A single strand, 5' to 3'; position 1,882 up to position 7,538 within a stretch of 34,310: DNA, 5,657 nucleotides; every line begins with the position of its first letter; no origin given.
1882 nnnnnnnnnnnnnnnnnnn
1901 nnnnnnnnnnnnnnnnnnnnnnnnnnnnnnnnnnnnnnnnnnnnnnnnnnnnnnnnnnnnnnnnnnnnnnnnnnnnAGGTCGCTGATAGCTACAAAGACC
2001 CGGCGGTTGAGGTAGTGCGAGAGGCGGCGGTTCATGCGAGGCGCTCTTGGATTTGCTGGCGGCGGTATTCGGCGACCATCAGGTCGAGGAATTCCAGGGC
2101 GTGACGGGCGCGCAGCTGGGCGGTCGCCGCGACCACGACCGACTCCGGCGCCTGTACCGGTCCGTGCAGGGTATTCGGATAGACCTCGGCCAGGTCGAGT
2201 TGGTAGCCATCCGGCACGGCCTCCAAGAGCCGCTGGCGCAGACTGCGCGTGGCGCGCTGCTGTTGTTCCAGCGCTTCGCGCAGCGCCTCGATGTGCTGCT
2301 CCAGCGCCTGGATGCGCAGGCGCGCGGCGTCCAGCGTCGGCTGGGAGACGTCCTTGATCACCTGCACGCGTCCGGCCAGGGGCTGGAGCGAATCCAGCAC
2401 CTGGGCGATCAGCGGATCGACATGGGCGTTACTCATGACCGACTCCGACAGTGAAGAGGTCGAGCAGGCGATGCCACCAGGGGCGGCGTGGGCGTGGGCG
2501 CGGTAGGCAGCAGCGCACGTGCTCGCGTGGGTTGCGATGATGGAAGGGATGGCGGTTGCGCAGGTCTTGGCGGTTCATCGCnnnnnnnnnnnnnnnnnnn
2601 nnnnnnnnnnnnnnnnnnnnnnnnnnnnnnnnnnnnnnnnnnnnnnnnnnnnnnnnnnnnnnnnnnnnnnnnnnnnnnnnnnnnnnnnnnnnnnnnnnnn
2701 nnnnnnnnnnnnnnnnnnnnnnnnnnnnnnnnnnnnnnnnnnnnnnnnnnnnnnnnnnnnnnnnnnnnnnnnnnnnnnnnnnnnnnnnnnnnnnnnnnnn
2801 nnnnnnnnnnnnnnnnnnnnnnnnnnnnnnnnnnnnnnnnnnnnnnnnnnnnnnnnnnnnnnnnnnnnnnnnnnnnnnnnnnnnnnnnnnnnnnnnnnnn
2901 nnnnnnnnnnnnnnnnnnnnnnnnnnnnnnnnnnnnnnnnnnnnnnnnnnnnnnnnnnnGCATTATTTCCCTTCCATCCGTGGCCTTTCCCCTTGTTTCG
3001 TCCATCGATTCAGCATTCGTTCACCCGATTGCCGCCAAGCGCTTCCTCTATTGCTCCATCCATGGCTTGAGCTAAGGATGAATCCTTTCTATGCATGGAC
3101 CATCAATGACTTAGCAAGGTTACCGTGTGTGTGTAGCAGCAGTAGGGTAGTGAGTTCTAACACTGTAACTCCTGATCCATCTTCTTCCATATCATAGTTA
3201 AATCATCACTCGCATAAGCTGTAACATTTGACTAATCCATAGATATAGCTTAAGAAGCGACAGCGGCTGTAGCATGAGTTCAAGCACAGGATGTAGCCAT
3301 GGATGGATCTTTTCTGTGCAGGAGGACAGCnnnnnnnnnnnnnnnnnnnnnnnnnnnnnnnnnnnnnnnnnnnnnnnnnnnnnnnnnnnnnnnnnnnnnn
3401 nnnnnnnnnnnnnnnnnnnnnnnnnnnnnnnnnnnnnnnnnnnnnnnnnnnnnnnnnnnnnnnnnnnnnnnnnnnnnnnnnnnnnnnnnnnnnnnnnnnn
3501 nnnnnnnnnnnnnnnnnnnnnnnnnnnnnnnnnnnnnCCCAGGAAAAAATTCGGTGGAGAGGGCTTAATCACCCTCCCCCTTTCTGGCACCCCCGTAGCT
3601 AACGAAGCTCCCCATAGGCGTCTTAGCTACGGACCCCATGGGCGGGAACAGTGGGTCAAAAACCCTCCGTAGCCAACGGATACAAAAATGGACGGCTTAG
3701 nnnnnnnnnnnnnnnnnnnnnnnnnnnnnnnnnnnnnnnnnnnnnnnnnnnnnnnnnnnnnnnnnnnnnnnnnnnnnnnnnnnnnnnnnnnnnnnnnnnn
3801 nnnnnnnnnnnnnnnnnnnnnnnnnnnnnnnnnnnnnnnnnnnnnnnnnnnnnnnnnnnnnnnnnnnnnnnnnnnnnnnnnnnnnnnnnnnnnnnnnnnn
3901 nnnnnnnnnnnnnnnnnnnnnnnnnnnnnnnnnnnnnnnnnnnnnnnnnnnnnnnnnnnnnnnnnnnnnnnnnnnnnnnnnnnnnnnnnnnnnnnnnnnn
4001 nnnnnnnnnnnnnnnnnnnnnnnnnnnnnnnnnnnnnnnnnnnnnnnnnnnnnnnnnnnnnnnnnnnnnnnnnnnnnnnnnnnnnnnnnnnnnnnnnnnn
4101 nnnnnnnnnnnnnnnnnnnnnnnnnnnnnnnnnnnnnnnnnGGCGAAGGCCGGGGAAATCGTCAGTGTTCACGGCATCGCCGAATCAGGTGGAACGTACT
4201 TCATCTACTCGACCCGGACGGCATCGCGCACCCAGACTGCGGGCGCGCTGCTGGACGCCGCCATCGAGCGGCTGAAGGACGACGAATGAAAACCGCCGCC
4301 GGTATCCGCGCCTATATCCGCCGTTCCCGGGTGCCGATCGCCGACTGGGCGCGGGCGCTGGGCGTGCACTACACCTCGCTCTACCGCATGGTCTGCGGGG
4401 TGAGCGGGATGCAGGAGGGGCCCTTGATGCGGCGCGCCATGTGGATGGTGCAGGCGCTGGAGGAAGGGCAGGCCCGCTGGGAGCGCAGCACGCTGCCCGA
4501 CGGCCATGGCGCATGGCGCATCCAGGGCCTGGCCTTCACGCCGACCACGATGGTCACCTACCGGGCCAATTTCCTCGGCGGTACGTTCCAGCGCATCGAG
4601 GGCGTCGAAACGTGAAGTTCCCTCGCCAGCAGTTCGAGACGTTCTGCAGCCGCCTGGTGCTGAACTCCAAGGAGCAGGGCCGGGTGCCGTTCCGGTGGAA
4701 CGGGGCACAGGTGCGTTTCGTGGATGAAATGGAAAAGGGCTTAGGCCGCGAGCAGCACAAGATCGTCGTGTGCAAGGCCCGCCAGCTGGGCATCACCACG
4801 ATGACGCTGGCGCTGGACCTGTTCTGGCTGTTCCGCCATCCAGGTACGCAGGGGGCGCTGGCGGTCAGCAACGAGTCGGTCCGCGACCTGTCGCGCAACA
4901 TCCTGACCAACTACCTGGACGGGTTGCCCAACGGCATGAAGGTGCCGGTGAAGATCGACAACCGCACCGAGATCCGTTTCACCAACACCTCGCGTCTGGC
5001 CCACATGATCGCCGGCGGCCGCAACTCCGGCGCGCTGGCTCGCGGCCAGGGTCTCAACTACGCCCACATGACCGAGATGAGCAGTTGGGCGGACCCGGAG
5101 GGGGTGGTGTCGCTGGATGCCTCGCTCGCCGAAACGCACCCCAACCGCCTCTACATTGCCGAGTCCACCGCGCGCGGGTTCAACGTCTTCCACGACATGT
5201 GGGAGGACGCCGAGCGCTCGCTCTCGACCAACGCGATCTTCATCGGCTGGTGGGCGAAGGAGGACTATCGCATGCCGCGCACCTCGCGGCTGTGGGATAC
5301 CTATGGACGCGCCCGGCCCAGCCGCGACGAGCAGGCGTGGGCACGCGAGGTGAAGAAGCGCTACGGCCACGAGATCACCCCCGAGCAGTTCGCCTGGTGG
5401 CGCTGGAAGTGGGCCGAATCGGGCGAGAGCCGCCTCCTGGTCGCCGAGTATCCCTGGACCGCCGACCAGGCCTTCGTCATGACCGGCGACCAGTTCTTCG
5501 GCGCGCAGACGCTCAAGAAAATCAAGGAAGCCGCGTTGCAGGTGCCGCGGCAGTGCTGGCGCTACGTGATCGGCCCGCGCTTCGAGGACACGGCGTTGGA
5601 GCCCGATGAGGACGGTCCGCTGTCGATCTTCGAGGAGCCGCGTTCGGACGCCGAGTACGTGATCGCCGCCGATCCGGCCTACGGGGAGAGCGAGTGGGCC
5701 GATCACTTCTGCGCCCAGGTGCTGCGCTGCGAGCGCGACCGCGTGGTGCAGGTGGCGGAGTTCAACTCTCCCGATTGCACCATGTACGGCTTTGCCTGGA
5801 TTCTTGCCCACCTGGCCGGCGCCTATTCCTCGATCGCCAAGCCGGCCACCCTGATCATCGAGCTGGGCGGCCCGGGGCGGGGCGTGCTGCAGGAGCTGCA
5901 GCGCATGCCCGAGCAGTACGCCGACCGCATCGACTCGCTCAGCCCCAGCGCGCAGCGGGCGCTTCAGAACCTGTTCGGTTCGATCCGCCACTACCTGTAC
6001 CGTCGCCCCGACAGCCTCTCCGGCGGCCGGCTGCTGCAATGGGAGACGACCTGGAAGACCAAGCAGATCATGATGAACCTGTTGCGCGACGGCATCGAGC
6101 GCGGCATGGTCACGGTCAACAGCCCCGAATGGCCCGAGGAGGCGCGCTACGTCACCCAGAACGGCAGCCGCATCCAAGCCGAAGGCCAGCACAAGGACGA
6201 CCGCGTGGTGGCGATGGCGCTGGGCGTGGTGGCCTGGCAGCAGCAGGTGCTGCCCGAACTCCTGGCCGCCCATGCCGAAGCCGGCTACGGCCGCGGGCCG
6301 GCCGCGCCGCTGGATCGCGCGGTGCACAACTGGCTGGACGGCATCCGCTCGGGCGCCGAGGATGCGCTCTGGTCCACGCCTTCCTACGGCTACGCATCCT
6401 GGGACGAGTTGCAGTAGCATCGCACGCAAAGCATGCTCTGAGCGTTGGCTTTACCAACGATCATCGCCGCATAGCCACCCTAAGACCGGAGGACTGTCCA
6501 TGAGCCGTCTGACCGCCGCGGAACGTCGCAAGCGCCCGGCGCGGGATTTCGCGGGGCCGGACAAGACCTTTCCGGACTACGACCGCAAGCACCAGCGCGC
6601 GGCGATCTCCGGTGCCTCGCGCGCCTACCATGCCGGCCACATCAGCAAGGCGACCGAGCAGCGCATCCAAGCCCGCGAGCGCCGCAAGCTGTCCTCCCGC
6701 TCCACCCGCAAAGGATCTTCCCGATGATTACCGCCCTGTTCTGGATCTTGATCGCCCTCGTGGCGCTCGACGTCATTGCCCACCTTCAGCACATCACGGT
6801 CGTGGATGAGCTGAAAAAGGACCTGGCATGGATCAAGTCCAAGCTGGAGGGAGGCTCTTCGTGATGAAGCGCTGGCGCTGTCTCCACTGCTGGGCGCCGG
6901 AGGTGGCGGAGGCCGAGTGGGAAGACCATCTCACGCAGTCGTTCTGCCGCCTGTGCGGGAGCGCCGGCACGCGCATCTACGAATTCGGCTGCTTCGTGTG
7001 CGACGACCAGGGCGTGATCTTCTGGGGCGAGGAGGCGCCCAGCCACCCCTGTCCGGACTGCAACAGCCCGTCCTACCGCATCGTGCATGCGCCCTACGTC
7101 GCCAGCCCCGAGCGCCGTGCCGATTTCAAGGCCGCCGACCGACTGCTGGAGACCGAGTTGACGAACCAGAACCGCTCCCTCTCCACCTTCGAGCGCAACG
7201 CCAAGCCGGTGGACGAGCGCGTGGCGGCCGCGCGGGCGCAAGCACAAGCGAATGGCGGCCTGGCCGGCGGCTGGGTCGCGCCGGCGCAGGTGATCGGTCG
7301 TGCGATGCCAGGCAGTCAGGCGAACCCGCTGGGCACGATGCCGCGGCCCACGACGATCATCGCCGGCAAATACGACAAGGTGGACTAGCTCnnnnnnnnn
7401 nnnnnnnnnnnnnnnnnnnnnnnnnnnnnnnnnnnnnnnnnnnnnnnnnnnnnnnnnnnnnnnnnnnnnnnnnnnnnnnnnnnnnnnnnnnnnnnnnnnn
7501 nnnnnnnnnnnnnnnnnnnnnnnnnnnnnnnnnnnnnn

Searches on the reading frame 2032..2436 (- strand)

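Call 57: search_protein_families(library=pfam, proteins=[window:2032-2436:-], max_evalue=0.01)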
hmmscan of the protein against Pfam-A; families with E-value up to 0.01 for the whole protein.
window:2032-2436:- (134 aa): 1 family
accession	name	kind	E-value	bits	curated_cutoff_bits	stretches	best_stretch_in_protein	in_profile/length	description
PF14389.11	Lzipper-MIP1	-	0.002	18.9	32.2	1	42-88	6-51/84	Leucine-zipper of ternary complex factor MIP1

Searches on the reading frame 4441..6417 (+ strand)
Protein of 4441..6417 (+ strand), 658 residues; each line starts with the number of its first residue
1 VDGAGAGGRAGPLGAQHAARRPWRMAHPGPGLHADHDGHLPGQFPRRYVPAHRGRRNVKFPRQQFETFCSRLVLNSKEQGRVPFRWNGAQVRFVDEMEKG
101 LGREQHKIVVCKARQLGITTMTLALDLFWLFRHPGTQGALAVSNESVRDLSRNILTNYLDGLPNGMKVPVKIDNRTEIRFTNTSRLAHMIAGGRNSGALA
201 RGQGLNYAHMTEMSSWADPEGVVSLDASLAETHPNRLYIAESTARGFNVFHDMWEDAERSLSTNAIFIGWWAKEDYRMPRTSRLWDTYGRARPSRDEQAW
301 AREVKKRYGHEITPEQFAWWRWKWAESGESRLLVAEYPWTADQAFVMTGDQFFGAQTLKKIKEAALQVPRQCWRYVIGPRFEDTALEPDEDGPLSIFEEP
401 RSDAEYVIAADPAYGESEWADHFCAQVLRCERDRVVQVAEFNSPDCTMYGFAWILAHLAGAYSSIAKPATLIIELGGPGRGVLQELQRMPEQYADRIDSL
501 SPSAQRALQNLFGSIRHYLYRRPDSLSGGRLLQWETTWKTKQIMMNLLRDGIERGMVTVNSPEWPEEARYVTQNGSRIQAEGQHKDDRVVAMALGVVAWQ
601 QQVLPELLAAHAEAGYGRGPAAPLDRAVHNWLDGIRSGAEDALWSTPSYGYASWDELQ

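Call 9: search_protein_families(library=phrogs, proteins=[window:4441-6417:+], max_evalue=0.01)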
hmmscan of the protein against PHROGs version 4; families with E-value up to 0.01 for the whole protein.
window:4441-6417:+ (658 aa): 3 families
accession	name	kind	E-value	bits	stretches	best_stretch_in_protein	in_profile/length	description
phrog_2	-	head and packaging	1.4e-14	54.9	1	63-596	256-589/807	terminase large subunit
phrog_5989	-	head and packaging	0.00064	20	1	87-191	143-242/347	terminase large subunit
phrog_38407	-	unknown function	0.0021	18.1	0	267-357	42-124/370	-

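Call 10: search_protein_families(library=pfam, proteins=[window:4441-6417:+], max_evalue=0.01)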
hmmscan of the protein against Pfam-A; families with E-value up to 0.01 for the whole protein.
window:4441-6417:+ (658 aa): 0 families

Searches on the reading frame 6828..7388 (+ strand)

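Call 9: search_protein_families(library=phrogs, proteins=[window:6828-7388:+], max_evalue=0.01)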
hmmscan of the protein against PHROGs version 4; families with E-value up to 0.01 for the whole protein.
window:6828-7388:+ (186 aa): 0 families

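Call 10: search_protein_families(library=pfam, proteins=[window:6828-7388:+], max_evalue=0.01)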
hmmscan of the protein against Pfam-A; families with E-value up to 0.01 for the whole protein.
window:6828-7388:+ (186 aa): 1 family
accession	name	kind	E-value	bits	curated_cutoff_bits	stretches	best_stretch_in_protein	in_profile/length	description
PF09723.15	Zn_ribbon_8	-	0.0067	16.9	34.4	1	50-84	3-39/41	Zinc ribbon domain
